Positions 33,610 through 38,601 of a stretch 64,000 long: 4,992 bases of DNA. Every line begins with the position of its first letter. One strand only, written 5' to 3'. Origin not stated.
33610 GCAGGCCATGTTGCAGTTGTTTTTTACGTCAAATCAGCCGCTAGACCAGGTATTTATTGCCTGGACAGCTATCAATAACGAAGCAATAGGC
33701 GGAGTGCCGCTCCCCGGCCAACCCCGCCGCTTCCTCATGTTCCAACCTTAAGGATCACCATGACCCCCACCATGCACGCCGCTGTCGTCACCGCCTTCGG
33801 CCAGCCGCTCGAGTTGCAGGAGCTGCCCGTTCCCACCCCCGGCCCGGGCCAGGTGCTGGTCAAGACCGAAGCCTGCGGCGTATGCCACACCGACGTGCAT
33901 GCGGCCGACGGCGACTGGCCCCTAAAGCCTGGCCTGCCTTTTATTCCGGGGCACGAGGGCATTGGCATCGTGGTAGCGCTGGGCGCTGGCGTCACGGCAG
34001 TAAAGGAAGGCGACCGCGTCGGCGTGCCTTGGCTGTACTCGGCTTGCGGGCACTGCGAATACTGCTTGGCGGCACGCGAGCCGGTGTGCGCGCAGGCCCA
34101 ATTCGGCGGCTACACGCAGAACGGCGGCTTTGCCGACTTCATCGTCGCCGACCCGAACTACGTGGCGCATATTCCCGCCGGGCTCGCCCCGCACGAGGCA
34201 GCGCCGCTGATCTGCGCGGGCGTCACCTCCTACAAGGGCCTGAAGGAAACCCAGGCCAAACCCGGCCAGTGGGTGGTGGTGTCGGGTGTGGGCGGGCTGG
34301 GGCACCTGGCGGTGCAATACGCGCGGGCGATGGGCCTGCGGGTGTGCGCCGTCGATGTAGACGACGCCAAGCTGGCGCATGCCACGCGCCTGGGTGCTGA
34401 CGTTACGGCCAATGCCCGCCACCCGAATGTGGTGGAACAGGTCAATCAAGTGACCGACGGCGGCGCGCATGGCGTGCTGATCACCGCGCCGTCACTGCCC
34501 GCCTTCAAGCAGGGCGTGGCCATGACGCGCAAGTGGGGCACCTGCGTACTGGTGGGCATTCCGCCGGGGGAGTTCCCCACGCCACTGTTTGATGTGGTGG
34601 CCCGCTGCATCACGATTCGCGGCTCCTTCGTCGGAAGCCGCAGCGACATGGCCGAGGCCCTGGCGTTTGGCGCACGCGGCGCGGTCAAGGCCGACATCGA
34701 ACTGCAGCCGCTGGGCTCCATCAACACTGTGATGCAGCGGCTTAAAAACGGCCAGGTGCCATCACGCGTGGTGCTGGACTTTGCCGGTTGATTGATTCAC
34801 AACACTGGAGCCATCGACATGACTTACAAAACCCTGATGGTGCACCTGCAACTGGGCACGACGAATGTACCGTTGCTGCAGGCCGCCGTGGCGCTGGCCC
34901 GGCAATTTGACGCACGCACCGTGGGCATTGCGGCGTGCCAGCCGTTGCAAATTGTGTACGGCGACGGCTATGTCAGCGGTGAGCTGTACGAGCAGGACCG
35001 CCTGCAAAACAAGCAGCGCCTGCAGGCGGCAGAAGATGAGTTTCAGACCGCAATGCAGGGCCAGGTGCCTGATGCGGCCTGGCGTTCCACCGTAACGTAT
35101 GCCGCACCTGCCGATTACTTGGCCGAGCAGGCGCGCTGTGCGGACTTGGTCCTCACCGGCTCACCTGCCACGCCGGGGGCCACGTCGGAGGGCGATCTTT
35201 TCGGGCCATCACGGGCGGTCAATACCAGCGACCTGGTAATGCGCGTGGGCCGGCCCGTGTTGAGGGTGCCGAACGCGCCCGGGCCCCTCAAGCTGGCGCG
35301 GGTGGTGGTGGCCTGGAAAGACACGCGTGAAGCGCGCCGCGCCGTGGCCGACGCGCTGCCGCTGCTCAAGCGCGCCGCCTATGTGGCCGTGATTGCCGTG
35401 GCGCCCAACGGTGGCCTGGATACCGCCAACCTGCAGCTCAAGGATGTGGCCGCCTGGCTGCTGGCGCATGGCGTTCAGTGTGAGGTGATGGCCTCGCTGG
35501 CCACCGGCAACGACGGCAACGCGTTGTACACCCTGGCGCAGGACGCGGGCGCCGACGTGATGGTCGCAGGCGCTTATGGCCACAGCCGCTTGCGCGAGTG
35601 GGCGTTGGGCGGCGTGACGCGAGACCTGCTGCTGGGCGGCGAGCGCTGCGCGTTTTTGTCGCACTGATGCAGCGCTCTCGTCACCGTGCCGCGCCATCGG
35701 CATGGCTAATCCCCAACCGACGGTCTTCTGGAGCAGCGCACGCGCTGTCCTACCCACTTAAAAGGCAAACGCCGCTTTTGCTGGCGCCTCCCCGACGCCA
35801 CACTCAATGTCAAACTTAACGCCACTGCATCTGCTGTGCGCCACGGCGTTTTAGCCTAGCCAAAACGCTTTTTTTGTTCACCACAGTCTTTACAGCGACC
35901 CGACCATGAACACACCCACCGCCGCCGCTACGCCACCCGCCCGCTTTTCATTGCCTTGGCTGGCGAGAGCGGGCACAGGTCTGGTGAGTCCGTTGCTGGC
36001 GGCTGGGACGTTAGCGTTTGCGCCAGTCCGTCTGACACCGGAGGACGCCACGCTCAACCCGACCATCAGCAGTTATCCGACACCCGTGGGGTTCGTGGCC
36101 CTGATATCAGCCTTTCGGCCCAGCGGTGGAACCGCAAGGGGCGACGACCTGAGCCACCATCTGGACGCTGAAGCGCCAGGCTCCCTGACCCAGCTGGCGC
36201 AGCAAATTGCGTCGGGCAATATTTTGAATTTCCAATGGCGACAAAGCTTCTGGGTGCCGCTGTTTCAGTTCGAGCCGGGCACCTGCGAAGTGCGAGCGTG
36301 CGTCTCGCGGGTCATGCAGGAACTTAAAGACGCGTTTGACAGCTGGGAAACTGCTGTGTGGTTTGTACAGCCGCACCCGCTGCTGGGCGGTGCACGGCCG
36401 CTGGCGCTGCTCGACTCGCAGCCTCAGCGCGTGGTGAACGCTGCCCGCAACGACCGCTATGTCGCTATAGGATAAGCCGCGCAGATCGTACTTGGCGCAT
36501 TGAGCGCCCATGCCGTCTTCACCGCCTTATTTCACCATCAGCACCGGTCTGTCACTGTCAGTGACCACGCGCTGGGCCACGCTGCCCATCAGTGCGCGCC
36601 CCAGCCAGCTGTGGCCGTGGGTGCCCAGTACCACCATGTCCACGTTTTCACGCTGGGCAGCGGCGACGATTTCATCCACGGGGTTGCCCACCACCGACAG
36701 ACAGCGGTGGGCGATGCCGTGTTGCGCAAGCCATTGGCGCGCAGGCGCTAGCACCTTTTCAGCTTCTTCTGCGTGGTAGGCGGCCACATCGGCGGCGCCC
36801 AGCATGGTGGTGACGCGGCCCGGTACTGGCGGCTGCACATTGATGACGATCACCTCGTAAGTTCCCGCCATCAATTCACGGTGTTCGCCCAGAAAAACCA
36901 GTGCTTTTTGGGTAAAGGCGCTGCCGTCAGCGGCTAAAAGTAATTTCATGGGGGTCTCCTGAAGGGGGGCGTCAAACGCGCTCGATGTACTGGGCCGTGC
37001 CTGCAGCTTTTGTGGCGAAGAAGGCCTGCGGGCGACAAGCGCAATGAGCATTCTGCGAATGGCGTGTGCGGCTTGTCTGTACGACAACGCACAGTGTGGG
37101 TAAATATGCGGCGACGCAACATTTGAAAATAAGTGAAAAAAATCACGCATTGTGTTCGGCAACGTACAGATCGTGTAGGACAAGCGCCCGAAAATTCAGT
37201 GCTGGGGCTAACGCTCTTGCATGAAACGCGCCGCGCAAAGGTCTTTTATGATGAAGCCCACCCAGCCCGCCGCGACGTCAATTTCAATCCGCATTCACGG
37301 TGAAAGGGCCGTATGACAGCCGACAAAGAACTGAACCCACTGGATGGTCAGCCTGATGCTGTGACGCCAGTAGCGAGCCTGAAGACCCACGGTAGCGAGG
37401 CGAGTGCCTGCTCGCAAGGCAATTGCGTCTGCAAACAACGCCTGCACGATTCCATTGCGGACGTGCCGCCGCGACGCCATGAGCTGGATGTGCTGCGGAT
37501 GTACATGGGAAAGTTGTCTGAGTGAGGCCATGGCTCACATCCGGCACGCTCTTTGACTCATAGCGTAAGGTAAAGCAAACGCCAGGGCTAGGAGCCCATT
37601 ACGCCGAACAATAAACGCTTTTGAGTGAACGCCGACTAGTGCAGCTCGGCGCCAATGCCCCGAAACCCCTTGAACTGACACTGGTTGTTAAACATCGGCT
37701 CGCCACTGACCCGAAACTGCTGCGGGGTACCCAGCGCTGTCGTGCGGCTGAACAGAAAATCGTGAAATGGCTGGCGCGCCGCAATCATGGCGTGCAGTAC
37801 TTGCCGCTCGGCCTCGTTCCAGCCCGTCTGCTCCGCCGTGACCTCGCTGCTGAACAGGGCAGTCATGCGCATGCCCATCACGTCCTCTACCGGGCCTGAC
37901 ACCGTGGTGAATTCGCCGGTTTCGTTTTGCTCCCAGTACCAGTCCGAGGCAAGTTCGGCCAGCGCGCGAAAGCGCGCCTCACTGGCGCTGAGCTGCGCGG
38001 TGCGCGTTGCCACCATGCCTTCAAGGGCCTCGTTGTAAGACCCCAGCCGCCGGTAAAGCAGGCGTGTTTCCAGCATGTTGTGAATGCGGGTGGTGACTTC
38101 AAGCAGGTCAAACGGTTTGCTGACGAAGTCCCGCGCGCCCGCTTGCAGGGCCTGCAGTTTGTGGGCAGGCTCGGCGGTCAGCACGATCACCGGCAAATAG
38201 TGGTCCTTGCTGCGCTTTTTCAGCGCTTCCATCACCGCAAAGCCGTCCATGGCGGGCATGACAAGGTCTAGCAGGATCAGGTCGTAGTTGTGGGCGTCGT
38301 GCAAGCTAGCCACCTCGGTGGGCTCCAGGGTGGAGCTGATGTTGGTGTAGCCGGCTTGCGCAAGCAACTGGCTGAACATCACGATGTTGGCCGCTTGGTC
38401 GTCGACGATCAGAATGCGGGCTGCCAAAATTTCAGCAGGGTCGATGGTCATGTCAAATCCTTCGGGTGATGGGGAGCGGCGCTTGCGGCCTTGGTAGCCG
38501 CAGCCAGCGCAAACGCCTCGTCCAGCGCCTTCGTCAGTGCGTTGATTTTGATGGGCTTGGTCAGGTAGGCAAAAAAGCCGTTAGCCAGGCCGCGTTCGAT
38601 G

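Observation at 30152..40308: Local Crp/Fnr regulon: seven copies of a TGTNCG-N4-CGYACA-type palindrome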

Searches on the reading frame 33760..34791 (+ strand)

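Call 11: search_protein_families(library=pfam, proteins=[window:33760-34791:+])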
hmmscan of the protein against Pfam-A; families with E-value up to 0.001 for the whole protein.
window:33760-34791:+ (343 aa): 3 families
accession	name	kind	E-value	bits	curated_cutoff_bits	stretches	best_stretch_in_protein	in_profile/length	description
PF00107.32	ADH_zinc_N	-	1.5e-29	103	31.8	1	179-303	1-126/129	Zinc-binding dehydrogenase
PF08240.17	ADH_N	-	3.2e-29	101.7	23.5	1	28-139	1-103/104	Alcohol dehydrogenase GroES-like domain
PF01262.27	AlaDh_PNT_C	-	0.00031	20.7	23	1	172-239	31-100/214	Alanine dehydrogenase/PNT, C-terminal domain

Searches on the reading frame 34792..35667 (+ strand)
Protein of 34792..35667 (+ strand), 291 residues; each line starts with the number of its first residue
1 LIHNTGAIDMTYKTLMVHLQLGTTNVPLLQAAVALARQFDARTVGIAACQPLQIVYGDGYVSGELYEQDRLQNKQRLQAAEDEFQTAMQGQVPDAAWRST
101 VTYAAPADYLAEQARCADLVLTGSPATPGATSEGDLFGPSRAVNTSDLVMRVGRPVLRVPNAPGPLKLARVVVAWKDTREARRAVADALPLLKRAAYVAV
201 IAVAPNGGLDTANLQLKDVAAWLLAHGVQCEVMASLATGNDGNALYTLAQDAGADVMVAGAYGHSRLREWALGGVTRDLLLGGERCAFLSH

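Call 11: search_protein_families(library=pfam, proteins=[window:34792-35667:+])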
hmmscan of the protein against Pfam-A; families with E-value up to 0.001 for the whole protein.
window:34792-35667:+ (291 aa): 1 family
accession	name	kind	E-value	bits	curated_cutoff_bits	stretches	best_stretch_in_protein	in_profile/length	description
PF00582.32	Usp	-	1.5e-08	35.7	24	1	170-280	4-130/141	Universal stress protein family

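Call 30: search_protein_families(library=ncbifam, proteins=[window:34792-35667:+], max_evalue=0.01)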
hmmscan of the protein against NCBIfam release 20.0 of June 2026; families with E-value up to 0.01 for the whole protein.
window:34792-35667:+ (291 aa): 0 families

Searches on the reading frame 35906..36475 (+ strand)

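Call 11: search_protein_families(library=pfam, proteins=[window:35906-36475:+])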
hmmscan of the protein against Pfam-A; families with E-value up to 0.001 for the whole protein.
window:35906-36475:+ (189 aa): 0 families

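Call 30: search_protein_families(library=ncbifam, proteins=[window:35906-36475:+], max_evalue=0.01)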
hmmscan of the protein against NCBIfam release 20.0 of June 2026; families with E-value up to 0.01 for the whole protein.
window:35906-36475:+ (189 aa): 2 families
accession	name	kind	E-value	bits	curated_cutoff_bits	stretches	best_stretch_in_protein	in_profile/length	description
TIGR02293.1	TAS_TIGR02293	hypoth_equivalog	0.0027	17.4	57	1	131-174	72-116/133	putative toxin-antitoxin system antitoxin component, TIGR02293 family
NF049845.1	Xre_ParS_antitoxin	subfamily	0.0097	16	90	0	124-172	44-93/112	type II RES/Xre toxin-antitoxin system antitoxin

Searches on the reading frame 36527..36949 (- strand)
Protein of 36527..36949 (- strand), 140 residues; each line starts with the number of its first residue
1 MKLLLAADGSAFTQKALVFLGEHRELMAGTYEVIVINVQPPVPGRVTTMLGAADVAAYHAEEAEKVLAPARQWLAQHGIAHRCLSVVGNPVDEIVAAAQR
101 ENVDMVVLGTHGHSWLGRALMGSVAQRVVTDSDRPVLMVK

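Call 30: search_protein_families(library=ncbifam, proteins=[window:36527-36949:-], max_evalue=0.01)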
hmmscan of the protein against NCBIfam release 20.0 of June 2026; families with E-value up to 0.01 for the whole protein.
window:36527-36949:- (140 aa): 4 families
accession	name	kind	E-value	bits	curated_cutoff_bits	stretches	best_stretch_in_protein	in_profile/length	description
NF007512.0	PRK10116.1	equivalog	3e-06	27.4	167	1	57-139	59-137/142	universal stress protein UspC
NF008380.0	PRK11175.1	equivalog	4.8e-06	25.7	227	1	31-140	190-300/313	universal stress protein UspE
NF011581.0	PRK15005.1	equivalog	0.0015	18.7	166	1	86-140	91-144/144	universal stress protein UspF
NF012000.0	PRK15456.1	equivalog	0.0076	16.3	189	1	52-140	52-142/142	universal stress protein UspG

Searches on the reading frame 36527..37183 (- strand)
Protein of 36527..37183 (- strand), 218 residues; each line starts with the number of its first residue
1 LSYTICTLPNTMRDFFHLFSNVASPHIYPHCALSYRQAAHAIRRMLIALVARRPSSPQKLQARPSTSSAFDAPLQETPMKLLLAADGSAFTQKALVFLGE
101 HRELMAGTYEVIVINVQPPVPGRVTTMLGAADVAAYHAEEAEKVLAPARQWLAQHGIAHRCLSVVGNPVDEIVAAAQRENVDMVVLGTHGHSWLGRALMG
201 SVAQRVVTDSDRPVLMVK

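Call 12: search_protein_families(library=pfam, proteins=[window:36527-37183:-])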
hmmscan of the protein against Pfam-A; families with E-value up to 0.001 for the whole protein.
window:36527-37183:- (218 aa): 1 family
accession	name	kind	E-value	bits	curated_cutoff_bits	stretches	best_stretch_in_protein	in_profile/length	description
PF00582.32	Usp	-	6.1e-24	85.6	24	1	80-218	4-141/141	Universal stress protein family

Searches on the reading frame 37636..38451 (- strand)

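Call 12: search_protein_families(library=pfam, proteins=[window:37636-38451:-])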
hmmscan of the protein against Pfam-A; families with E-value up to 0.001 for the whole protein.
window:37636-38451:- (271 aa): 1 family
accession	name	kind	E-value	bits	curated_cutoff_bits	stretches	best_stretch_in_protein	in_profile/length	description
PF00072.30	Response_reg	-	6.3e-25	87.9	30.2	1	13-123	1-110/111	Response regulator receiver domain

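Call 30: search_protein_families(library=ncbifam, proteins=[window:37636-38451:-], max_evalue=0.01)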
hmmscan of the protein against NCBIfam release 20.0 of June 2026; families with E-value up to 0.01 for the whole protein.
window:37636-38451:- (271 aa): 101 families (the best 25 are shown)
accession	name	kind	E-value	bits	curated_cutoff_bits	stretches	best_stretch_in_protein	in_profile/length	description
NF007135.0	PRK09581.1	equivalog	6.9e-25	87.8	474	1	10-146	2-139/457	PleD family two-component system response regulator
NF053854.1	RespRegPhoBBctds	equivalog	8.6e-20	71.1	270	1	13-129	1-117/225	two-component system response regulator PhoB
TIGR02154.1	PhoB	equivalog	2.3e-19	69.6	296.2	1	10-128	2-121/226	phosphate regulon transcriptional regulator PhoB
NF045944.1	ResRegRpaBCyano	equivalog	4.3e-18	65.5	330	1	14-131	1-115/229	response regulator transcription factor RpaB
NF007005.1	PRK09468.1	equivalog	8.3e-18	64.7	331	1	11-130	4-122/237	osmolarity response regulator transcription factor OmpR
NF008469.0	PRK11361.1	equivalog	1.6e-17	63.3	714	1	11-143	5-136/461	acetoacetate metabolism transcriptional regulator AtoC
NF040689.1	MtrAB_MtrA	equivalog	2.3e-17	63.1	300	1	13-128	1-114/219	MtrAB system response regulator MtrA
NF012023.0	PRK15479.1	equivalog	6.7e-17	61.8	337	1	12-128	2-117/224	transcriptional regulator TctD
TIGR01387.1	cztR_silR_copR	subfamily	9.4e-17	61.4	279.2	1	13-128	1-115/218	heavy metal response regulator transcription factor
NF033117.2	vanR_ACDEGLN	exception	1e-16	61.2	350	1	13-135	1-121/226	VanR-ABDEGLN family response regulator transcription factor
NF045991.1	RespRegCtrARhodob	equivalog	1e-15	58.1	350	1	12-127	2-116/224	response regulator transcription factor CtrA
TIGR01818.1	ntrC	equivalog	1.7e-15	56.8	558.6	1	13-130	1-117/463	nitrogen regulation protein NR(I)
NF033120.0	vanR_FM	exception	3.4e-15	56.3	460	1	12-128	5-119/231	vancomycin resistance response regulator transcription factor, VanR-F/VanR-M family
NF047793.1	ResRegPgtA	equivalog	4.5e-15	55.4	650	1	12-170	7-165/414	two-component system response regulator PgtA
NF008318.0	PRK11107.1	equivalog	7.9e-15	54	890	1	6-125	663-783/920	two-component sensor histidine kinase BarA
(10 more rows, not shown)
